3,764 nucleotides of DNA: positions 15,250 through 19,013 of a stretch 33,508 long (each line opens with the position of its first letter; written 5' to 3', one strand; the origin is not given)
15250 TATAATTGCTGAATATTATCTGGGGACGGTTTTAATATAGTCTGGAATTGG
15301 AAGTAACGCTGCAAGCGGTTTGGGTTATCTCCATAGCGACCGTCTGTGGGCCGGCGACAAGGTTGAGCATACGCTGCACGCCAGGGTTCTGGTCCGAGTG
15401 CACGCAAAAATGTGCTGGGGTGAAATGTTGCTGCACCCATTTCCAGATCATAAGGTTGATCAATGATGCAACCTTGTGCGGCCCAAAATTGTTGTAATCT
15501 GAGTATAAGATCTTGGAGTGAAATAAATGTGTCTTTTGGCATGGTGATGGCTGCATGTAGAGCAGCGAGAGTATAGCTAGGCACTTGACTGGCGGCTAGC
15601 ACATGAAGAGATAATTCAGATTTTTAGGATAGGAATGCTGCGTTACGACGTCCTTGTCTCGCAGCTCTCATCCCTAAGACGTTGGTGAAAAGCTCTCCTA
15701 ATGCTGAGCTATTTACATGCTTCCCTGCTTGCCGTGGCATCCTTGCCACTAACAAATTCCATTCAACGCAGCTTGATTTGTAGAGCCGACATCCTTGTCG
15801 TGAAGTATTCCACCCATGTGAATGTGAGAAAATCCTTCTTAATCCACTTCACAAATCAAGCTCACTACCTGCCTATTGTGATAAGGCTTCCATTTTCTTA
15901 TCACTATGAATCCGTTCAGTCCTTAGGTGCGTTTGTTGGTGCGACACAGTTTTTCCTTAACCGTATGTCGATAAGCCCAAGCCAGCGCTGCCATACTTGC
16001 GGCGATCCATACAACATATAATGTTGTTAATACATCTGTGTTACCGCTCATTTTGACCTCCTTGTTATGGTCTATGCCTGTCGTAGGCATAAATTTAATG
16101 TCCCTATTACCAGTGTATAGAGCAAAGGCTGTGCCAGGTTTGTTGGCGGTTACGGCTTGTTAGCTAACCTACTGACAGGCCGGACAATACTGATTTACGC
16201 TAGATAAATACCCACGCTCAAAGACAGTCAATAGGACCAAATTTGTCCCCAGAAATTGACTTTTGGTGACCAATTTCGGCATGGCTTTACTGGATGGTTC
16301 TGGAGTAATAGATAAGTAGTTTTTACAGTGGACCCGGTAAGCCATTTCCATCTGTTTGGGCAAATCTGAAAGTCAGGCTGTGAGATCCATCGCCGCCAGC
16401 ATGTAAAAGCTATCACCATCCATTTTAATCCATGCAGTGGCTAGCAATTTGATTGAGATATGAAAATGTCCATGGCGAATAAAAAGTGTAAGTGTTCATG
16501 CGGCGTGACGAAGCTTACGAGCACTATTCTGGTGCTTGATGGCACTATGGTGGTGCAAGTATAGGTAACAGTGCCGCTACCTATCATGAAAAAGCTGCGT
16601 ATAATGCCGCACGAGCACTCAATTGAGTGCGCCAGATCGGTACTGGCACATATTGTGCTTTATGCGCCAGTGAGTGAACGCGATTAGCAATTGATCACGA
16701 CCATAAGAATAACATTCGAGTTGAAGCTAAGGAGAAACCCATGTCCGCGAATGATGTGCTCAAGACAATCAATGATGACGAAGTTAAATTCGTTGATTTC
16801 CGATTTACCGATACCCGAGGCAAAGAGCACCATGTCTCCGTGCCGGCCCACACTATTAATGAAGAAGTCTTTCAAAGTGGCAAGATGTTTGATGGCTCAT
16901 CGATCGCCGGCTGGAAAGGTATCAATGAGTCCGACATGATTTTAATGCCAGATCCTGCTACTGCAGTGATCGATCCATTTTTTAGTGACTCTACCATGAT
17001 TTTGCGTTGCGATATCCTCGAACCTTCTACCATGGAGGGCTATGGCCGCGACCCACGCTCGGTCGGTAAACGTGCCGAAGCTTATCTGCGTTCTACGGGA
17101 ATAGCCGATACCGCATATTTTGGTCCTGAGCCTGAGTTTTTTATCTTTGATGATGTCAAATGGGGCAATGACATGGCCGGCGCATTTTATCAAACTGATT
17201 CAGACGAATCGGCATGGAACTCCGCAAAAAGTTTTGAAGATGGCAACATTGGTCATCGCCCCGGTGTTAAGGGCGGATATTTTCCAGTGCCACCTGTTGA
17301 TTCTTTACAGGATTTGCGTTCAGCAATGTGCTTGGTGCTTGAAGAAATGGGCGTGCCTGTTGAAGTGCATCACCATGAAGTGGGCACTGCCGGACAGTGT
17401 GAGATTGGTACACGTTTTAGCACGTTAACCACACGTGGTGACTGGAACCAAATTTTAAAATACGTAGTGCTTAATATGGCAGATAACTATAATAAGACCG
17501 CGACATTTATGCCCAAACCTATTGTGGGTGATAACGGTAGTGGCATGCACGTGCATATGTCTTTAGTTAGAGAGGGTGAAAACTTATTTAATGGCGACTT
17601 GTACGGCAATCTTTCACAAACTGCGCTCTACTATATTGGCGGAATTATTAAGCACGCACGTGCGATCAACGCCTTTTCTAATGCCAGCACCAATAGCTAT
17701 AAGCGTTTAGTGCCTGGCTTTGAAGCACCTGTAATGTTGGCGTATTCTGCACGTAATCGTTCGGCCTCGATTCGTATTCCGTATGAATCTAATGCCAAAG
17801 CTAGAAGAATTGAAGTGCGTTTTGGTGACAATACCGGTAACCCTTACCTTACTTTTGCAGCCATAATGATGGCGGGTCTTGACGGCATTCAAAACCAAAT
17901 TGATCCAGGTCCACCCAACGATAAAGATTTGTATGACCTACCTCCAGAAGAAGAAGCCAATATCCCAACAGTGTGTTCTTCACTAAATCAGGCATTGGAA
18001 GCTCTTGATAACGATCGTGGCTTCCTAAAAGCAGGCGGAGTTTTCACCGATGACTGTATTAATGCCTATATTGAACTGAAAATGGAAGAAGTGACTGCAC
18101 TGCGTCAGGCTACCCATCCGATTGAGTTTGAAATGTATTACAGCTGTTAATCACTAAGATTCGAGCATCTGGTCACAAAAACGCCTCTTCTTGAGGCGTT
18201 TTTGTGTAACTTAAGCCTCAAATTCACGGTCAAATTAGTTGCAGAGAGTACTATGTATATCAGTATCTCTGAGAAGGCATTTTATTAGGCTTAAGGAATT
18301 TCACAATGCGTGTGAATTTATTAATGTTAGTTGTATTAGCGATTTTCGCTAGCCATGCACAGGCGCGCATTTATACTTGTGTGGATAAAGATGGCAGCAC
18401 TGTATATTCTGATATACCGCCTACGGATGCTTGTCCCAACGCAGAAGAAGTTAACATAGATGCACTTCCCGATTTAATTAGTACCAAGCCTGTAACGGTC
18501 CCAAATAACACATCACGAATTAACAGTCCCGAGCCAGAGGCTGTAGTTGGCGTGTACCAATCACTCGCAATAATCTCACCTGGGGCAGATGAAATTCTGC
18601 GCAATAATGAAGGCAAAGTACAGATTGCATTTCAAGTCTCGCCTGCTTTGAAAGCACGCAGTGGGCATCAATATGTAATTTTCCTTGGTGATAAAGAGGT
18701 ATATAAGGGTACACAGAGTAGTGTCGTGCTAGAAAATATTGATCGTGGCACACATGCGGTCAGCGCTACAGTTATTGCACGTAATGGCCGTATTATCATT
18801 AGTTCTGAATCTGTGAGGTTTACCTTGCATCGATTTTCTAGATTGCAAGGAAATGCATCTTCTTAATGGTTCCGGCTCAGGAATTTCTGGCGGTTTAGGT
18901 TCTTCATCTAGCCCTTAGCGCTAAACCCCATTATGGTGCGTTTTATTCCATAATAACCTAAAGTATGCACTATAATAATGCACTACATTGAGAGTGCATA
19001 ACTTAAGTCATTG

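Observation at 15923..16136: Near-consensus sigma-54 promoter driving a 42-aa membrane mini-ORF and the GGA array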

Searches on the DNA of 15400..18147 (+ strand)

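Call 4: search_rna_families(source=window, start=15400, end=16800, threshold=evalue, max_evalue=10, show_alignments=4)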
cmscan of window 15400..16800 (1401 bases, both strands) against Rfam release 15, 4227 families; matches with E-value up to 10: 4.
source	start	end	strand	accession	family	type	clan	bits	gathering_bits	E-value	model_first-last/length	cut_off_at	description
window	15511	15570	+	RF00218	SNORD46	Gene; snRNA; snoRNA; CD-box;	CL00061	19.1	40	0.46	1-104/104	no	Small nucleolar RNA SNORD46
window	15597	15639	+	RF00339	snoR60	Gene; snRNA; snoRNA; CD-box;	CL00074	18.3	40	1.4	1-72/72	no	Small nucleolar RNA snoR60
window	16107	16136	-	RF02448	SpR20_sRNA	Gene; sRNA;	-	15.8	45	2.7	1-45/45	no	Streptococcus sRNA SpR20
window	15748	15801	-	RF00441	snoZ242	Gene; snRNA; snoRNA; CD-box;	-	12.8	90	3.5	1-198/198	no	Small nucleolar RNA Z242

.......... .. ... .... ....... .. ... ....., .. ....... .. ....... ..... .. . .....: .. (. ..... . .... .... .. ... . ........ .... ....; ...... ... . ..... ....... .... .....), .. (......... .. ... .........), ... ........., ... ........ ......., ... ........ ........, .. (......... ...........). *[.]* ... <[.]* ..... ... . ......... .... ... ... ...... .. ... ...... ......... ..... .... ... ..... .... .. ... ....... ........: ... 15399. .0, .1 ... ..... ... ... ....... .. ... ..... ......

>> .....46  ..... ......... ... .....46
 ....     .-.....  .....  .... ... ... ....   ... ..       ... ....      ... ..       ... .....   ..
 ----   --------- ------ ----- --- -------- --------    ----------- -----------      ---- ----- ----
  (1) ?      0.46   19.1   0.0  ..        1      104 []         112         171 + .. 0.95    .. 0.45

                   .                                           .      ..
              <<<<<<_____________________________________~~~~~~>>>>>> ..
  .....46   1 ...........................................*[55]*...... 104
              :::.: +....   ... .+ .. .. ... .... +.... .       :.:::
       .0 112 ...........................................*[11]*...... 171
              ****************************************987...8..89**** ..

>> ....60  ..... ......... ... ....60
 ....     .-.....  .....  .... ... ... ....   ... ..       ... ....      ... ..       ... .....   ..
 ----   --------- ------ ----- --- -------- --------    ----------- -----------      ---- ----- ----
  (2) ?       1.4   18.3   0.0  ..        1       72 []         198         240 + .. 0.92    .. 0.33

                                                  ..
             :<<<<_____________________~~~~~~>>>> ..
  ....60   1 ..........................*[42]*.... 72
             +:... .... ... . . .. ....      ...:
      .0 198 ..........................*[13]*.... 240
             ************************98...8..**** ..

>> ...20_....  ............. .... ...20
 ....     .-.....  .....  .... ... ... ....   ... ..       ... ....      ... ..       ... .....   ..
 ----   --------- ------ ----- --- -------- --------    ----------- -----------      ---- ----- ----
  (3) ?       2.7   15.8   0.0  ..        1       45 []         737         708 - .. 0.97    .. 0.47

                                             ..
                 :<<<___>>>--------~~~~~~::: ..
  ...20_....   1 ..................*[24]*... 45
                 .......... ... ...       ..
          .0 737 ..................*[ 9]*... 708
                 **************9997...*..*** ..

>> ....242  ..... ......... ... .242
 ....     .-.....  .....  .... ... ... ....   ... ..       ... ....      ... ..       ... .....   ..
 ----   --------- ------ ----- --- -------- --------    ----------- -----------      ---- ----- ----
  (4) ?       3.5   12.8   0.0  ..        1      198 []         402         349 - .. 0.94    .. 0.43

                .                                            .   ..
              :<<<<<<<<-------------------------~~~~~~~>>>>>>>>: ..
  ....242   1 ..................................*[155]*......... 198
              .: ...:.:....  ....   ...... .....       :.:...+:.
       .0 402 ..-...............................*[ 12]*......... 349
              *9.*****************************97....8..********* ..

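Call 56: search_rna_families(sources=[L001, L003, L005, L007, L008, L010, L012], threshold=evalue, max_evalue=0.1)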
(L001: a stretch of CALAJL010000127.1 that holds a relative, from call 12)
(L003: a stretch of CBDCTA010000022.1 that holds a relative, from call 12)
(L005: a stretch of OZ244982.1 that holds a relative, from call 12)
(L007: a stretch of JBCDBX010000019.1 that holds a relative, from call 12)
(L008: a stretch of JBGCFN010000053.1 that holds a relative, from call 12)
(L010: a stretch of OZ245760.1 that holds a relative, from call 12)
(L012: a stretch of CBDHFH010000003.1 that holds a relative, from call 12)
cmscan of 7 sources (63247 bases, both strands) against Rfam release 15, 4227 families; matches with E-value up to 0.1: 1.
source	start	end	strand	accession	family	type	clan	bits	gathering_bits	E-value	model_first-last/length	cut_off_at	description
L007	5441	5560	-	RF02502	Atu_C8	Gene; sRNA;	-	29.7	50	0.069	1-122/122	no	Rhizobiales sRNA Atu_C8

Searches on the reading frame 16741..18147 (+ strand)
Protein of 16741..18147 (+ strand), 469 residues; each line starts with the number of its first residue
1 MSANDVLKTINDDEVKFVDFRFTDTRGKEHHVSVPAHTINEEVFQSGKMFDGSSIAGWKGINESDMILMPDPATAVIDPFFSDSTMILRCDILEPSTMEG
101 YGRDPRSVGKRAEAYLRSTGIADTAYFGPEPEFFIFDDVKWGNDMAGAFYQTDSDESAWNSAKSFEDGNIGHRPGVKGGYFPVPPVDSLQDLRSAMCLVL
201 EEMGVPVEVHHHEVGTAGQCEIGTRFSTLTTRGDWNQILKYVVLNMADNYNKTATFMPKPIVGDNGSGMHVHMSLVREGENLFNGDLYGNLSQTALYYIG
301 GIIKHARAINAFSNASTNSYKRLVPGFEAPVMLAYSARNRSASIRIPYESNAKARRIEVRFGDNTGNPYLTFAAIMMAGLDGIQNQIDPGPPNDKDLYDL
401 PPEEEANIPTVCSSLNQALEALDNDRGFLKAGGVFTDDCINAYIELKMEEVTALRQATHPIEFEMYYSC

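Call 12: find_related_loci(query=window:16741-18147:+, collection=genome_contigs, flank=4000)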
Query window:16741-18147:+ (469 aa) in genome_contigs; peptide patterns used: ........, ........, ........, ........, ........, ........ (x = any residue, [..] = any of these).
599 stretches matched a pattern (row limit reached: there are more); 579 encode a relative of the query (tblastn E <= 1e-3); the best 80 are kept; 80 distinct loci.
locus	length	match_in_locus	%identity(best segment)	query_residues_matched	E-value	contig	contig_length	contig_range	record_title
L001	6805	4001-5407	89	1-469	0e+0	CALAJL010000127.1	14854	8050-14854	MAG: uncultured Gammaproteobacteria bacterium isolate L1_Bin_METABAT__212_1 genome assembly, contig: c_000001492791, who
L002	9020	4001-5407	88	1-469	0e+0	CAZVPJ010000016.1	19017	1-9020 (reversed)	MAG TPA_asm: uncultured Thiotrichales bacterium isolate SRP268394_co2_124 genome assembly, contig: NODE_4409_length_1901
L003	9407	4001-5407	88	1-469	0e+0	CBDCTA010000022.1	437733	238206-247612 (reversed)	MAG: Gammaproteobacteria bacterium isolate 5855a647-896d-46ad-840d-d36910132e9f genome assembly, contig: contig_22, whol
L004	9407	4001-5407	86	1-469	0e+0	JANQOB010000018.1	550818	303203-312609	MAG: Gammaproteobacteria bacterium isolate IP29b_bin.12 k99_1941281, whole genome shotgun sequence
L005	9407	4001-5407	87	1-469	0e+0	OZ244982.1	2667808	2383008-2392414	MAG: Gammaproteobacteria bacterium isolate c50a0692-9ae5-4c27-9875-81729ab4e4f1 genome assembly, chromosome: 1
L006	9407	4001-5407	82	1-469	0e+0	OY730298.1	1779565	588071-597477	MAG: Gammaproteobacteria bacterium isolate 9046ec62-a693-4557-b78b-a5c5e54d733b genome assembly, chromosome: 1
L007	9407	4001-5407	81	1-469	0e+0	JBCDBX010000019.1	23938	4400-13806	MAG: Pseudomonadota bacterium isolate P01_F01_bin.93 k141_2263646_length_23938_cov_80.9985, whole genome shotgun sequenc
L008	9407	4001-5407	82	1-469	0e+0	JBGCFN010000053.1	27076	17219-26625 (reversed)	MAG: Gammaproteobacteria bacterium isolate SGMAG-20 contig53, whole genome shotgun sequence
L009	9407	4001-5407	81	1-469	0e+0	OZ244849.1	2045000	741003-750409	MAG: Gammaproteobacteria bacterium isolate d69fa993-bf33-4d49-8a20-c776535acd96 genome assembly, chromosome: 1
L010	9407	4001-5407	81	1-469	0e+0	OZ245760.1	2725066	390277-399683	MAG: Gammaproteobacteria bacterium isolate 234e41e1-4301-4e2d-89f2-9293ce644277 genome assembly, chromosome: 1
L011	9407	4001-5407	80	1-469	0e+0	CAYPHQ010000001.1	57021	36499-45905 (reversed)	MAG TPA_asm: uncultured Thiotrichales bacterium isolate SRP134809_co1_386 genome assembly, contig: NODE_913_length_57021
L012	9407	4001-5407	80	1-469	0e+0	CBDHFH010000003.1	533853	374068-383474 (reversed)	MAG: Gammaproteobacteria bacterium isolate 989b8df7-e166-46e7-9088-39a086dd6265 genome assembly, contig: contig_3, whole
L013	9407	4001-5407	81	1-469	0e+0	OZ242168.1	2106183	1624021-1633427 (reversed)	MAG: Gammaproteobacteria bacterium isolate b8ff562c-44dd-40bc-8c1c-884215fd9d6e genome assembly, chromosome: 1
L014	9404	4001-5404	76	1-468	0e+0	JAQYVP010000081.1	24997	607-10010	MAG: Chromatiales bacterium isolate SG_15_bin39 SG15_bin39_k141_3993307, whole genome shotgun sequence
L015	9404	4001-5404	76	1-468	0e+0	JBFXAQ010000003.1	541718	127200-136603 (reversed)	MAG: Gammaproteobacteria bacterium isolate CA_2019_TPBS_26 NODE_89_length_541718_cov_45.127473_TPBS, whole genome shotgu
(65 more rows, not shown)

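Call 44: search_protein_families(library=ncbifam, proteins=[window:16741-18147:+], max_evalue=0.01)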
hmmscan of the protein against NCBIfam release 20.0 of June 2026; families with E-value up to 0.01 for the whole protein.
window:16741-18147:+ (469 aa): 5 families
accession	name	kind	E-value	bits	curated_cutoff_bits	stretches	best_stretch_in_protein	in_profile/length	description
NF007006.0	PRK09469.1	equivalog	6.2e-255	846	845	1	1-468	1-468/469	glutamate--ammonia ligase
TIGR00653.1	GlnA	equivalog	1.5e-192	640.4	429.15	1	5-468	2-462/462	type I glutamate--ammonia ligase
TIGR03105.1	gln_synth_III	equivalog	7.6e-66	222.4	469.6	2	194-466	161-433/435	type III glutamate--ammonia ligase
NF045547.1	GGputSyn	equivalog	9.9e-57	192.6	650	2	163-454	140-430/438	gamma-glutamylputrescine synthetase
NF041605.1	gln_syn_GlnII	equivalog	7e-08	32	500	1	231-372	187-321/333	glutamine synthetase GlnII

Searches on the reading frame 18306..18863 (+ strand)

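Call 23: search_protein_families(library=pfam, proteins=[window:18306-18863:+], max_evalue=0.01)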
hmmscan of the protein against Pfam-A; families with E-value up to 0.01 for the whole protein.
window:18306-18863:+ (186 aa): 1 family
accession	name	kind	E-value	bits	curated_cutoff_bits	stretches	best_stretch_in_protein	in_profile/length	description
PF13511.11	DUF4124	-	6.9e-11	42.7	22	1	11-48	3-36/56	Domain of unknown function (DUF4124)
